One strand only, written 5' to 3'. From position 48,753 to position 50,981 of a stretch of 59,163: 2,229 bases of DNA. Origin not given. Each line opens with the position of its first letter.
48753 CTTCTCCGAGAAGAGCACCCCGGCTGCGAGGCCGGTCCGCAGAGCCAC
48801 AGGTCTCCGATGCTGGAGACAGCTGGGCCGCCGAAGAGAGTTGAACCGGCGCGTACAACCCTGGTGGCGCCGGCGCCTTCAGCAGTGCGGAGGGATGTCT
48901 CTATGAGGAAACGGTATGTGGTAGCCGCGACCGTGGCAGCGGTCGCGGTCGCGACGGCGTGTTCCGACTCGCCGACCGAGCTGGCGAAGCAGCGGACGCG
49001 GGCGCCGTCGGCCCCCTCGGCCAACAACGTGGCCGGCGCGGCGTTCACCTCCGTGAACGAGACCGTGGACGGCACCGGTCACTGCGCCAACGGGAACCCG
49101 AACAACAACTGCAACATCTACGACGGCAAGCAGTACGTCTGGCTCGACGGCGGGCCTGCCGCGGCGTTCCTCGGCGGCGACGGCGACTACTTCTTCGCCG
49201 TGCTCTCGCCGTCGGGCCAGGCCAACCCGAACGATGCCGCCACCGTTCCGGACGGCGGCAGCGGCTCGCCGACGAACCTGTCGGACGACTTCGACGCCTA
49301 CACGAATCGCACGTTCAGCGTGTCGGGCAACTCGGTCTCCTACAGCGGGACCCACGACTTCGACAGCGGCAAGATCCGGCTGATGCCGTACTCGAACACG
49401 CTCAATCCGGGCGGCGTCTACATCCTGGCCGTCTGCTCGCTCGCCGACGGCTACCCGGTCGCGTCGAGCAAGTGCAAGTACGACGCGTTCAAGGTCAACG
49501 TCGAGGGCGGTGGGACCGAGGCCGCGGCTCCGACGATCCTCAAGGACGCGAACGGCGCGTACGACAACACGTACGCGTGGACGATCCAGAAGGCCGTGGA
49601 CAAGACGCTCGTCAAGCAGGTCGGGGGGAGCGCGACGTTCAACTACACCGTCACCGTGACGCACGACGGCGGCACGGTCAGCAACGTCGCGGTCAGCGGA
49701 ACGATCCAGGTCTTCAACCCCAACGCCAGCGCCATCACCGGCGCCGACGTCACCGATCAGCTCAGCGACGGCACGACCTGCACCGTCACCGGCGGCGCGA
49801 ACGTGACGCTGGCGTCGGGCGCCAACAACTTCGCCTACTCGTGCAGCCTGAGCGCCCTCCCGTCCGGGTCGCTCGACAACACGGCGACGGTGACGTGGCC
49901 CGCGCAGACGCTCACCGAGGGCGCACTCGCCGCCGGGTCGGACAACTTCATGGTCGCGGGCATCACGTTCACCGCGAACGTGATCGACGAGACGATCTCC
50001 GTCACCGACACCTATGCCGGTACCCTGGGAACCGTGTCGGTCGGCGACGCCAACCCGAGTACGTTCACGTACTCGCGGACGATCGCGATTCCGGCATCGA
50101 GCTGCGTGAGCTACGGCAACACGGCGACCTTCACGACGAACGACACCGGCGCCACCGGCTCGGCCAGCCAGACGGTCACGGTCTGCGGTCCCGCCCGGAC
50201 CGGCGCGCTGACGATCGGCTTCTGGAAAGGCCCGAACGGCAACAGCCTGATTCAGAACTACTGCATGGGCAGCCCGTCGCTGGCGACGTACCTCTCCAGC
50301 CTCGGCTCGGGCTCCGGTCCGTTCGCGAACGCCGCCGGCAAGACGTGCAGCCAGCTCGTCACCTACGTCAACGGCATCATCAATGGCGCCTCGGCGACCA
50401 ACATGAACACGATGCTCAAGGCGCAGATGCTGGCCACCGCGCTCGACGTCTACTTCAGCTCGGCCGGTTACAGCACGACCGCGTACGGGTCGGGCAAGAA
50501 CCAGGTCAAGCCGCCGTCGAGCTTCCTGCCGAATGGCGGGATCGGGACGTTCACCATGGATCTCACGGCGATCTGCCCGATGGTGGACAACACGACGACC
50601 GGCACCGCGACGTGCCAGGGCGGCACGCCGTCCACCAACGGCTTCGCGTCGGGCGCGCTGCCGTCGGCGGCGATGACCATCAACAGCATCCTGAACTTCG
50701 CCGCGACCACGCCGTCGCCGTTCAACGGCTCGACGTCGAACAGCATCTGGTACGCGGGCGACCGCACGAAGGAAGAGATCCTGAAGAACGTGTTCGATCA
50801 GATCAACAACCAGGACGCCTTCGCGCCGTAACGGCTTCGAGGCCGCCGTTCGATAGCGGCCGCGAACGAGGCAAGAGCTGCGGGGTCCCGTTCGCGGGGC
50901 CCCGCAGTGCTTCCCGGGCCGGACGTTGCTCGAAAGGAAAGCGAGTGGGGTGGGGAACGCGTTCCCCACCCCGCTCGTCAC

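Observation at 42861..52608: c-di-GMP / LuxR-wired 'secreted enzyme' neighbourhood adjacent to the polysaccharide locus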

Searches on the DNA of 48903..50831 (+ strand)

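Call 16: search_rna_families(sources=[L005, L006, L007, L008, L009, L010, L011, L012, L013, L014, L015, L016, L017, L018, L019, L020], threshold=gathering)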
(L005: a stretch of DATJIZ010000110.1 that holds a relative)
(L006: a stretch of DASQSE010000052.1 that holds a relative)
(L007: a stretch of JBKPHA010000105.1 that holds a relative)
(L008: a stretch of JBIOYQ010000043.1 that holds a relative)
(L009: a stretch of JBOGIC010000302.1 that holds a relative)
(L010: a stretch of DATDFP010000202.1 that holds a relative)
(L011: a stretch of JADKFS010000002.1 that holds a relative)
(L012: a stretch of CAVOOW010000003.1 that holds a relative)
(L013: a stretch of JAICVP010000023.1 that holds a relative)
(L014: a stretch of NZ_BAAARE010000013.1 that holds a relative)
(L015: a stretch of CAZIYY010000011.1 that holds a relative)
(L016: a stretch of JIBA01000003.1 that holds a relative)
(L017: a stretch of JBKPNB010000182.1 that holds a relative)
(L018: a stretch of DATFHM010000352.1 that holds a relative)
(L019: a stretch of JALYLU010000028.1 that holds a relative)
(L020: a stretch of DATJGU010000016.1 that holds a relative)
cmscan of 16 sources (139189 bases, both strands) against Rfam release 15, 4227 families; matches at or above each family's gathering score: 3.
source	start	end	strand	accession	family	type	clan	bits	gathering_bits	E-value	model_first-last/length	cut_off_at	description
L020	7677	7771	-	RF03167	c-di-GMP-I-GGC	Cis-reg; riboswitch;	CL00126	63.4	59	2.8e-12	1-80/80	no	c-di-GMP-I-GGC riboswitch aptamer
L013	3212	3282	+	RF00005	tRNA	Gene; tRNA;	CL00001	63.1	29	5.4e-11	1-71/71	no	tRNA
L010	3401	3482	-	RF00005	tRNA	Gene; tRNA;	CL00001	38.6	29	0.0003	1-71/71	no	tRNA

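Call 18: search_rna_families(sources=[L005, L010, L020], threshold=evalue, max_evalue=1, show_alignments=4)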
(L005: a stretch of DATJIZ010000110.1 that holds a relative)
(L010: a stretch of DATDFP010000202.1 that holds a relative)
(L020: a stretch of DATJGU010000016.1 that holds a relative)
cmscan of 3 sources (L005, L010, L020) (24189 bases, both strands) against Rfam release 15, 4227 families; matches with E-value up to 1: 3.
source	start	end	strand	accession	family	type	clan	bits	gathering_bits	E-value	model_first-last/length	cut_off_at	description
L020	7677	7771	-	RF03167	c-di-GMP-I-GGC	Cis-reg; riboswitch;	CL00126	63.4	59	4.8e-13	1-80/80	no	c-di-GMP-I-GGC riboswitch aptamer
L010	3401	3483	-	RF01852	tRNA-Sec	Gene; tRNA;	CL00001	41.4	47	2.9e-05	1-91/91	no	Selenocysteine transfer RNA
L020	5447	5527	-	RF03181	mir-2755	Gene; miRNA;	-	24.1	76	0.17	1-74/74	no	mir-2755 microRNA precursor family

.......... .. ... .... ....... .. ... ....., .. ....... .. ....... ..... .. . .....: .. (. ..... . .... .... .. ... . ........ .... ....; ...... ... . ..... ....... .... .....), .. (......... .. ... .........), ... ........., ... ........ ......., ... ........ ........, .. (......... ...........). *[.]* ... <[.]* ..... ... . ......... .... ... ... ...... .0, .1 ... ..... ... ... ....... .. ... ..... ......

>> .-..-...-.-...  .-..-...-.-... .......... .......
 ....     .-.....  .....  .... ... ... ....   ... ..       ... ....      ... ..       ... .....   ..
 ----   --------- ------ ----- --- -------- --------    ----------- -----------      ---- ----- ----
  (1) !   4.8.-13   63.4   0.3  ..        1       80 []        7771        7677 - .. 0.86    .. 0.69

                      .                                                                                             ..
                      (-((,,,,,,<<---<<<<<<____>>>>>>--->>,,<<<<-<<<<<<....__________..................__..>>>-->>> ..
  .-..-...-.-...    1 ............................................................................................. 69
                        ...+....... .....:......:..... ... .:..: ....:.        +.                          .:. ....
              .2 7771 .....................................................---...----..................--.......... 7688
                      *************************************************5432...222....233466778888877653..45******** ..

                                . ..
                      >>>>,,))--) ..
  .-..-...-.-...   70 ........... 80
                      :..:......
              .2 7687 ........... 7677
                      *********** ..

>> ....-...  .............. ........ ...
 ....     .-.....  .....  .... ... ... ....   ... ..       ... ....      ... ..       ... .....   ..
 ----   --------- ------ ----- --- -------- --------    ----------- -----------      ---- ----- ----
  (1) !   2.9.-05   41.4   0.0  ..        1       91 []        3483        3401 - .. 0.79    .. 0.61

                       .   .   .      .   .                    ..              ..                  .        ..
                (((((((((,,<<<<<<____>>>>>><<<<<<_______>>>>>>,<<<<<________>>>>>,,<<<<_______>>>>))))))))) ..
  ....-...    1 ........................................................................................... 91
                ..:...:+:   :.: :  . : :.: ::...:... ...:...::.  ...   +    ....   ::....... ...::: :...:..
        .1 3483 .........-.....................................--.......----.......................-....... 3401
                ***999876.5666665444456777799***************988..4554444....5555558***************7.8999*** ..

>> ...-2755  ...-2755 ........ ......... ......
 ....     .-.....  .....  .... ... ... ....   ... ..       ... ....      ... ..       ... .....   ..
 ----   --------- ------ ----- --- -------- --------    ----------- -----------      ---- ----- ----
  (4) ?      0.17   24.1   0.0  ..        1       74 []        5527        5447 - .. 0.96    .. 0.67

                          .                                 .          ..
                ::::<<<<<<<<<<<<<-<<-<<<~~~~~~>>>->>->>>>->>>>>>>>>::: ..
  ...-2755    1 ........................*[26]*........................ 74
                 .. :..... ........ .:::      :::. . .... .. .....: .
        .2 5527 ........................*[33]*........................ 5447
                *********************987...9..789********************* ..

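Call 93: search_rna_families(sources=[L204, L206, L207], threshold=evalue, max_evalue=0.1, show_alignments=4)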
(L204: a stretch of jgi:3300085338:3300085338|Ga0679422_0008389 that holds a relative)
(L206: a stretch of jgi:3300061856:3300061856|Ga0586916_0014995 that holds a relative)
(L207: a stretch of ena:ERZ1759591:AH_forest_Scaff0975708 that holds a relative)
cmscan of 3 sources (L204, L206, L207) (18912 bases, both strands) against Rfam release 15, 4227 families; matches with E-value up to 0.1: 2.
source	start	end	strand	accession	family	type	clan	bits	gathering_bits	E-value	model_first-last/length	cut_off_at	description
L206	5160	5254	-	RF03167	c-di-GMP-I-GGC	Cis-reg; riboswitch;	CL00126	60.5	59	2.6e-12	1-80/80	no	c-di-GMP-I-GGC riboswitch aptamer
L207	2394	2485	+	RF03167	c-di-GMP-I-GGC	Cis-reg; riboswitch;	CL00126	47.4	59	1.4e-08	1-80/80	no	c-di-GMP-I-GGC riboswitch aptamer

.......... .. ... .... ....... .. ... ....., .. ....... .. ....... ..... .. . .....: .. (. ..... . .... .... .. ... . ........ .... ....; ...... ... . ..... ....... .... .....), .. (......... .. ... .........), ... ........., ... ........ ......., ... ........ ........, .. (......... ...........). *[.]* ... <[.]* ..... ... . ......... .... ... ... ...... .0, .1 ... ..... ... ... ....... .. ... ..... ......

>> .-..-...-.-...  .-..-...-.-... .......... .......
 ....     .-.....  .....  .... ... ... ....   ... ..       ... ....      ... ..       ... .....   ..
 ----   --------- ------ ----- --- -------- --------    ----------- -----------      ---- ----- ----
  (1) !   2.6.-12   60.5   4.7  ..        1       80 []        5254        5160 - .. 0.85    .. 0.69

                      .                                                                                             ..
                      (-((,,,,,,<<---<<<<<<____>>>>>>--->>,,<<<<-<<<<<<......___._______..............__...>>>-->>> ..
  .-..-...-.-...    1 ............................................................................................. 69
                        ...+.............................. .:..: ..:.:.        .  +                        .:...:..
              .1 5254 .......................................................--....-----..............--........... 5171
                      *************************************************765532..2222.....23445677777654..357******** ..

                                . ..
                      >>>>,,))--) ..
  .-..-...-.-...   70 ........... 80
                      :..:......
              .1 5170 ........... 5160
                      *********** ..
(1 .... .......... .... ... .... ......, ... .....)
